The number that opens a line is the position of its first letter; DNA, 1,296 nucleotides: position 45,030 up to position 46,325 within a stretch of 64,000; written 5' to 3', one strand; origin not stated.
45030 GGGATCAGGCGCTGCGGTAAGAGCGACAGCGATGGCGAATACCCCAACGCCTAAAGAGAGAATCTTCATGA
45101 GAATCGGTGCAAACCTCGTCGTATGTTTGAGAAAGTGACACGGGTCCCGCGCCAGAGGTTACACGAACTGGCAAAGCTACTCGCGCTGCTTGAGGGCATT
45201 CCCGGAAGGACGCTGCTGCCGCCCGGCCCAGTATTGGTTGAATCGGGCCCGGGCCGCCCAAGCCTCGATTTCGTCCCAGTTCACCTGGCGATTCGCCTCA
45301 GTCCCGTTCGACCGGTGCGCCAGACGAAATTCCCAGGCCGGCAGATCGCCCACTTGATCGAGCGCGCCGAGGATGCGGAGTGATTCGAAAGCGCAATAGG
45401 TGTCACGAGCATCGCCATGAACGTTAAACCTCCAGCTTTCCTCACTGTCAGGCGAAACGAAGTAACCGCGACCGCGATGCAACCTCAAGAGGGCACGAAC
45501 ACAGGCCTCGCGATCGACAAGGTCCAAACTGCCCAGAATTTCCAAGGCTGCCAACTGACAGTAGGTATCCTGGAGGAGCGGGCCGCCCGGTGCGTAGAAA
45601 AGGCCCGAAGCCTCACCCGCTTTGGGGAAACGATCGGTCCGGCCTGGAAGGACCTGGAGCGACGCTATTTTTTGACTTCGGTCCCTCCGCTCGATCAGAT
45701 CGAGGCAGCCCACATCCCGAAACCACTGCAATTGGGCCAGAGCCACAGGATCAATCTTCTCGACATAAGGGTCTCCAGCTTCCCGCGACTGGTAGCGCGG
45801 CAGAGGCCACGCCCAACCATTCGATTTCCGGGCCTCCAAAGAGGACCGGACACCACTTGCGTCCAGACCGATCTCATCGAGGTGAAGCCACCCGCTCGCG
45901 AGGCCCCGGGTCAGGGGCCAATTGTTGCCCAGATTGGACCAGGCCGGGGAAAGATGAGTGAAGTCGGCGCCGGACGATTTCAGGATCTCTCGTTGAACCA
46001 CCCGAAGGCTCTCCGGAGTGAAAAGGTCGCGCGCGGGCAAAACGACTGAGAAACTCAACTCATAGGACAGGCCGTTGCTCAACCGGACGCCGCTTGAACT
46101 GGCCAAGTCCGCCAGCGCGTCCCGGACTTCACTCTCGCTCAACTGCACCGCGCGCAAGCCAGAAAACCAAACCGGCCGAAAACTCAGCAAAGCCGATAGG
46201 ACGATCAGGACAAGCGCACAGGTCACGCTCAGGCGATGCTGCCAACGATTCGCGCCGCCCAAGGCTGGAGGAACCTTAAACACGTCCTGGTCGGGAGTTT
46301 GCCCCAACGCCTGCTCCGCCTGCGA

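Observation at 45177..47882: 901-aa ECF sigma factor covalently fused to a polytopic membrane region and a periplasmic prenyltransferase-repeat-like sensor domain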

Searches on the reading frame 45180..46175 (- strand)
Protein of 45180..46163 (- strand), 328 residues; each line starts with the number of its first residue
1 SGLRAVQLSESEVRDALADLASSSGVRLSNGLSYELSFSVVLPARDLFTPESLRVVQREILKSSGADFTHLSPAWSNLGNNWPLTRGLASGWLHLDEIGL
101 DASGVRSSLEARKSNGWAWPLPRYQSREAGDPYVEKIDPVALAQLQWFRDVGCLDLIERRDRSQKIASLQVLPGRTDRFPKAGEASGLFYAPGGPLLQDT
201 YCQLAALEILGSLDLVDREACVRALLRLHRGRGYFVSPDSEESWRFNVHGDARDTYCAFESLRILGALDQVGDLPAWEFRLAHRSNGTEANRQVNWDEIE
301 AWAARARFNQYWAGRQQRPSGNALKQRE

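Call 30: search_solved_structures(query=window:45180-46163:-, max_evalue=10, show_alignments=2)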
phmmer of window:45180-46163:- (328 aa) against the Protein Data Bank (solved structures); distinct sequences matched with E-value up to 10: 15.
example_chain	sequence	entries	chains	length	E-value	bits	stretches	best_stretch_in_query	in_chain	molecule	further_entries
6tji_A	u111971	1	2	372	1.2e-06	31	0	229-248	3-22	Cake10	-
6tjg_A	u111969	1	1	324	5e-05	25.7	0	230-248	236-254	Cake8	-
6tjf_A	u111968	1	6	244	0.00058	22.2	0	230-248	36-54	Cake6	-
7awz_A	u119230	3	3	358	0.0035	19.6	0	230-249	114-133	Scone-E | SconeE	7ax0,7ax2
6tje_A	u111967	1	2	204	0.0044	19.3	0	230-248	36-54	Cake5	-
7awy_A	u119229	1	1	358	0.036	16.3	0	230-249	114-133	Scone-R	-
3hxj_A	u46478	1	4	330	0.051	15.8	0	232-269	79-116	Pyrrolo-quinoline quinone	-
6tjd_A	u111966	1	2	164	0.054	15.7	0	230-248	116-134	Cake4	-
8rdx_B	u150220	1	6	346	0.061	15.5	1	196-246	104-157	Geranylgeranyl transferase type-1 subunit beta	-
1n4p_B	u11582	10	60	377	0.08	15.2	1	196-246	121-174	Geranylgeranyl transferase type-1 subunit beta | Geranylgeranyl transferase type I beta subunit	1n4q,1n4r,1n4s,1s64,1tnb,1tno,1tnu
6o60_B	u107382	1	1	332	0.49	12.6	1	200-277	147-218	Geranylgeranyl transferase type-2 subunit beta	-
6j6x_B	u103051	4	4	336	0.51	12.5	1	200-277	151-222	Geranylgeranyl transferase type-2 subunit beta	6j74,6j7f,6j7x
3pz1_B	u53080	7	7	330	0.69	12.1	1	200-277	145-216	Geranylgeranyl transferase type-2 subunit beta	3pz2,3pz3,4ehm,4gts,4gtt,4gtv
1dce_B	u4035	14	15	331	0.7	12.1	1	200-277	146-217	PROTEIN (RAB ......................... BETA SUBUNIT) | RAB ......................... BETA SUBUNIT | Geranylgeranyl transferase type-2 subunit beta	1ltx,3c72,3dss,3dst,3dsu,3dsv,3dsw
6tjc_A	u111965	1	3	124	1.1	11.5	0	230-248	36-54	Cake3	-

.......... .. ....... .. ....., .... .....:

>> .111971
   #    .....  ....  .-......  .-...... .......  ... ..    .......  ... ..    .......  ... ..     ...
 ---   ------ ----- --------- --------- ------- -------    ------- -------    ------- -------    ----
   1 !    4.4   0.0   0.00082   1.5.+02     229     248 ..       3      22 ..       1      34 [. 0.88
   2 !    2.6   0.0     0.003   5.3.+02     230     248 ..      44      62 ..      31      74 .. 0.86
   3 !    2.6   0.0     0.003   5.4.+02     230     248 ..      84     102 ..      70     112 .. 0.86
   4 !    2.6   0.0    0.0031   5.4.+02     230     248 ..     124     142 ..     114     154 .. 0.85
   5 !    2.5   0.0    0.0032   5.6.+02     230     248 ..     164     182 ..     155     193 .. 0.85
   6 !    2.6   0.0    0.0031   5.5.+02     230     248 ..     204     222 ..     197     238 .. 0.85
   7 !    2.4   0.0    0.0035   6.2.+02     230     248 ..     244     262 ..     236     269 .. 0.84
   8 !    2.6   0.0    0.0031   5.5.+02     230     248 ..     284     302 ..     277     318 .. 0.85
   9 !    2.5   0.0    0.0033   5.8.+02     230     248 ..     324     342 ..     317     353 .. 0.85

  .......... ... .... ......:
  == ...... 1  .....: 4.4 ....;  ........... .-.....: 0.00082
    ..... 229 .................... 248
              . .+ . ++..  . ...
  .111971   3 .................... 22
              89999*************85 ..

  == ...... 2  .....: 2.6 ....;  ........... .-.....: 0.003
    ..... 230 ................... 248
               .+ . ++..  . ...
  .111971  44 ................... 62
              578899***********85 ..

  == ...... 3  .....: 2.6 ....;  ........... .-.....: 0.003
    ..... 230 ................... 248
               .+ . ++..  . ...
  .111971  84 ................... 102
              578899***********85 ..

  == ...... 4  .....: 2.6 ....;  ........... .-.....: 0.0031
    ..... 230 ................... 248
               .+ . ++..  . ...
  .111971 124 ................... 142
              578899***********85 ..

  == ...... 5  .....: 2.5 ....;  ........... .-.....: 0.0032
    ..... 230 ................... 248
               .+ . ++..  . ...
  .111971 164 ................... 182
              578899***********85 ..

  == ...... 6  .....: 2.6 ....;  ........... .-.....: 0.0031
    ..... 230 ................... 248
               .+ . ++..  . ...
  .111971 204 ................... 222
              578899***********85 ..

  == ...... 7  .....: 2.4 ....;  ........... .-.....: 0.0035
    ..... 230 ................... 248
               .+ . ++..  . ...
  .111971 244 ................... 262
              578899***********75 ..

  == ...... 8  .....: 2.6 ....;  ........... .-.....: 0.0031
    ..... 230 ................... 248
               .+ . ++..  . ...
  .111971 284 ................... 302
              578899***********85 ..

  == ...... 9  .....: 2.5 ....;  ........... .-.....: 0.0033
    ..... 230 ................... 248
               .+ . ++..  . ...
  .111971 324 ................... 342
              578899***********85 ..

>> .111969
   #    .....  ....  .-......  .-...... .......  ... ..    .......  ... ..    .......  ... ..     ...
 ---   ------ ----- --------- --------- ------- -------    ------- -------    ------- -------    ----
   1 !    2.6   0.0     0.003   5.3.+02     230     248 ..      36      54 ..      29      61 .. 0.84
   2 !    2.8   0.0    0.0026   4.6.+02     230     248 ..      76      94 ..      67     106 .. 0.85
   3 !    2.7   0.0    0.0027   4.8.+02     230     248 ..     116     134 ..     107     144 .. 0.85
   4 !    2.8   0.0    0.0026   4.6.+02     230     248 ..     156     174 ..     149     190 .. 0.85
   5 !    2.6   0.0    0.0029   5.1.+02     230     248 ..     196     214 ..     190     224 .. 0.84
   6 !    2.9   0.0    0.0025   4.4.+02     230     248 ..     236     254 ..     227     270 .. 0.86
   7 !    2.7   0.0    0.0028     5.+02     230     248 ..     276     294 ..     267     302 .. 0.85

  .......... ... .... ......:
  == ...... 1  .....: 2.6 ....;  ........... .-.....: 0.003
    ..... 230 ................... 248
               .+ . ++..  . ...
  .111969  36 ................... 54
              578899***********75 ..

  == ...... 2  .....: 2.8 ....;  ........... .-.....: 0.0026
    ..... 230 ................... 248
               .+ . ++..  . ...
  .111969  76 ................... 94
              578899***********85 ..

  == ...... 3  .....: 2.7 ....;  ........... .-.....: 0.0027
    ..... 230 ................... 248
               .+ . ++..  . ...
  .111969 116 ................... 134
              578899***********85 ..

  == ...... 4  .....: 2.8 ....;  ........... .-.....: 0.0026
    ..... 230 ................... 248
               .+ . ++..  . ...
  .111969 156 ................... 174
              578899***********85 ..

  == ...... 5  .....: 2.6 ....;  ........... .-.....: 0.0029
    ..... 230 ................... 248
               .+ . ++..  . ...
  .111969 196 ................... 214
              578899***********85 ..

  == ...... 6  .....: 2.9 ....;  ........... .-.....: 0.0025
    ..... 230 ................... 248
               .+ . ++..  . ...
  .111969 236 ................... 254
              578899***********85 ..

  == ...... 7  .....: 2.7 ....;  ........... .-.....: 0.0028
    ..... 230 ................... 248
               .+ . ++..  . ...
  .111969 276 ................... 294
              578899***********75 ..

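Call 31: search_protein_families(library=pfam, proteins=[window:45180-46163:-], max_evalue=10)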
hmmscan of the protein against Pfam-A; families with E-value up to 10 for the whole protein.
window:45180-46163:- (328 aa): 1 family
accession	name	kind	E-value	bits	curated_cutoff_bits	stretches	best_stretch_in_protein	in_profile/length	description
PF00432.27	Prenyltrans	-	2.2e-06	27.8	26.5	1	195-270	77-147/304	Prenyltransferase alpha-alpha toroid domain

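Call 50: search_solved_structures(query=A2, max_evalue=1, show_alignments=2)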
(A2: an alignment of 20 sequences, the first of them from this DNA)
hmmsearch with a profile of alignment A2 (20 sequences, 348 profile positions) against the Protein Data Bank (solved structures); distinct sequences matched with E-value up to 1: 6.
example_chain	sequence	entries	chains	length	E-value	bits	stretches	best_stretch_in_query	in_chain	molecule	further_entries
8rdx_B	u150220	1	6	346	1.6e-05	27.5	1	157-256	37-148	Geranylgeranyl transferase type-1 subunit beta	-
1n4p_B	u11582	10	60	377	2e-05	27.2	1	157-256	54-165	Geranylgeranyl transferase type-1 subunit beta | Geranylgeranyl transferase type I beta subunit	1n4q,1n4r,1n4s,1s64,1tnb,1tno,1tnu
3pz1_B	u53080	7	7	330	0.0053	19.2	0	110-245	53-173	Geranylgeranyl transferase type-2 subunit beta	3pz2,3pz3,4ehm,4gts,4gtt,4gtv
1dce_B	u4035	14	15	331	0.0054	19.2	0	110-245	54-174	PROTEIN (RAB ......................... BETA SUBUNIT) | RAB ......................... BETA SUBUNIT | Geranylgeranyl transferase type-2 subunit beta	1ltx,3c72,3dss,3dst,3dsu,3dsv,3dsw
6o60_B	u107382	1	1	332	0.01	18.2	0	121-245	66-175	Geranylgeranyl transferase type-2 subunit beta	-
6j6x_B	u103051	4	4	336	0.011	18.2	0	152-245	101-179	Geranylgeranyl transferase type-2 subunit beta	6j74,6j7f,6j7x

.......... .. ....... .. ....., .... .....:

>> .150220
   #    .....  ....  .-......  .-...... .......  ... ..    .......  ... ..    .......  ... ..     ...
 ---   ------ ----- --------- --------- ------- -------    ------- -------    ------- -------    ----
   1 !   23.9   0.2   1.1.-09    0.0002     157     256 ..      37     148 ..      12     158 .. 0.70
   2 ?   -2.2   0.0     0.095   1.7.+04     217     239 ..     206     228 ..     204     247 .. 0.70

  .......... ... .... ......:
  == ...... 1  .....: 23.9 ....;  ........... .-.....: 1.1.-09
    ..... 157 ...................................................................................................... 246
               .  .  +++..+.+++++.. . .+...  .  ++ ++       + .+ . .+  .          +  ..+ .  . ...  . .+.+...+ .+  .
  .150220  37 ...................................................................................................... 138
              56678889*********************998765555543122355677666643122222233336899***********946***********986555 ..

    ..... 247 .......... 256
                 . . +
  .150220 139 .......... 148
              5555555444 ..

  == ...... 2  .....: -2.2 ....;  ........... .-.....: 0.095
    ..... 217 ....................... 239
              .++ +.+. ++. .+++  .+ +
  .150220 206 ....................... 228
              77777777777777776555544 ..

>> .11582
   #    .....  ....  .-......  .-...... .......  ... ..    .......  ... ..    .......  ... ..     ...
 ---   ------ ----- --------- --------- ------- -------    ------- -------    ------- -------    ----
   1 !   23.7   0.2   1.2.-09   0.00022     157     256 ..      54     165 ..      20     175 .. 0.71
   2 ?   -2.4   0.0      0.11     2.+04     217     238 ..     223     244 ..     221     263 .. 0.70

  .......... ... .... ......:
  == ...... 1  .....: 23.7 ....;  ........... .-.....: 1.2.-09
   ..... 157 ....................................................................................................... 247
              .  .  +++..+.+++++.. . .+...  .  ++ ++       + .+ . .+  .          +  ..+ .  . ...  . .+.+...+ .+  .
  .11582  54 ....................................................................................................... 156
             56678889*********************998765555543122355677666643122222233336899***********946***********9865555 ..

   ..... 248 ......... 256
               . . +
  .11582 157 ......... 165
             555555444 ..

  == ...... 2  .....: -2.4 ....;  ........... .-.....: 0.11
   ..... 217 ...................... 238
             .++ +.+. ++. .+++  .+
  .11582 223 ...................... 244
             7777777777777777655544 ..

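Call 51: predict_structure(alignment_id=A2)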
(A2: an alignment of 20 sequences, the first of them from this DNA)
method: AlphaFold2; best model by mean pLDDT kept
length: 332 residues; sequences in the alignment: 20
mean_pLDDT: 85.6   pTM: 0.89
mean pLDDT of the five models: 85.6, 83.9, 83.9, 83.8, 83.7
residues with pLDDT >= 90: 182; 70-90: 103; 50-70: 37; < 50: 10
segments of 3 or more residues with pLDDT < 50: 29-31, 328-332
pLDDT, mean of each block of 10 residues (from residue 1): 74 93 71 69 92 93 84 57 77 92 88 89 87 77 93 92 94 87 79 91 98 97 97 93 84 94 97 94 80 72 94 90 63 47
secondary structure, 60 per line:
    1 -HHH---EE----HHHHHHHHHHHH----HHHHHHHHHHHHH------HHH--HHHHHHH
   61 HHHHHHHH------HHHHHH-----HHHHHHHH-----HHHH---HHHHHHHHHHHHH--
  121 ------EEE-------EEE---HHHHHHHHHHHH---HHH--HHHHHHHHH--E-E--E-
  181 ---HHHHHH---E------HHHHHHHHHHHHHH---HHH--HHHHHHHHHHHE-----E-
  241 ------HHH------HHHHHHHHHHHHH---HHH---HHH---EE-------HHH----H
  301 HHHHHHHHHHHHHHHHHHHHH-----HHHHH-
elements in order: H14-25 H30-42 H54-68 H75-80 H86-93 H99-102 H106-118 E127-129 E137-139 H143-154 H163-171 H184-189 H200-213 H222-232 H256-268 H300-321 H327-331

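Call 54: fold_search(model_id=the predicted structure, library=pdb)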
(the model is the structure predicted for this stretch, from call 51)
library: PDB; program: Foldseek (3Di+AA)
matches with E <= 10: 442; with E <= 0.001: 12
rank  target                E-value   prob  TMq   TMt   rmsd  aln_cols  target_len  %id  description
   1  6j7x_B                1.9e-04  1.00  0.36  0.36   8.8       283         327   15  Complex of GGTaseIII, farnesyl-Ykt6, and GGPP (released 2020-01-22)
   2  1dce_B                2.4e-04  1.00  0.35  0.36   9.3       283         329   15  CRYSTAL STRUCTURE OF RAB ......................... FROM RAT BRAIN (released 2000-03-24)
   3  6o60_B                2.4e-04  1.00  0.46  0.47   9.7       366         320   14  Crystal structure of GGTase3-FBXL2-SKP1 complex (released 2019-06-26)
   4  3c72_B                2.7e-04  1.00  0.35  0.35   9.4       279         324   15  Engineered RabGGTase in complex with a peptidomimetic inhibitor (released 2008-07-22)
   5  3dss_B                3.1e-04  1.00  0.35  0.35   8.7       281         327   17  Crystal structure of RabGGTase(DELTA LRR; DELTA IG) (released 2008-09-09)
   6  4ehm_B                3.6e-04  1.00  0.35  0.36   8.8       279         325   16  RabGGTase in complex with covalently bound Psoromic acid (released 2012-05-30)
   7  6j74_B                3.6e-04  1.00  0.36  0.36   9.0       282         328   15  Complex of GGTaseIII and full-length Ykt6 (released 2020-01-22)
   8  3hxf_B                4.4e-04  1.00  0.35  0.36   7.5       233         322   18  Engineered RabGGTase in complex with a peptidomimetic inhibitor (compound 32) (released 2009-09-08)
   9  3dst_B                6.8e-04  1.00  0.33  0.34   8.9       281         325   16  Crystal structure of RabGGTase(DELTA LRR; DELTA IG)in complex with geranylgeranyl pyrophosphate (released 2008-09-09)
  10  1ltx_B                7.5e-04  1.00  0.46  0.48   7.9       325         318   16  Structure of Rab Escort Protein-1 in complex with Rab geranylgeranyl transferase and isoprenoid (released 2003-05-21)
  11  6j6x_B                8.7e-04  1.00  0.35  0.39   8.1       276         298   15  Crystal structure of apo GGTaseIII (released 2020-01-22)
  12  6j7f_B                8.7e-04  1.00  0.34  0.34   8.6       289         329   16  Complex of GGTaseIII, farnesyl-Ykt6 (C-terminal methylated), and GGPP (released 2020-01-22)
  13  3dsw_B                1.1e-03  1.00  0.35  0.35   8.5       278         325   16  Crystal structure of RabGGTase(DELTA LRR; DELTA IG)in complex with mono-prenylated peptide Ser-Cys(GG)-Ser-Cys derivat (released 2008-09-09)
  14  3dsv_B                1.2e-03  1.00  0.36  0.37   8.0       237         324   20  Crystal structure of RabGGTase(DELTA LRR; DELTA IG)in complex with mono-prenylated peptide Ser-Cys-Ser-Cys(GG) derivat (released 2008-09-09)
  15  3hxc_B                1.3e-03  1.00  0.33  0.34   8.6       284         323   17  Engineered RabGGTase in complex with a peptidomimetic inhibitor (compound 8) (released 2009-09-08)
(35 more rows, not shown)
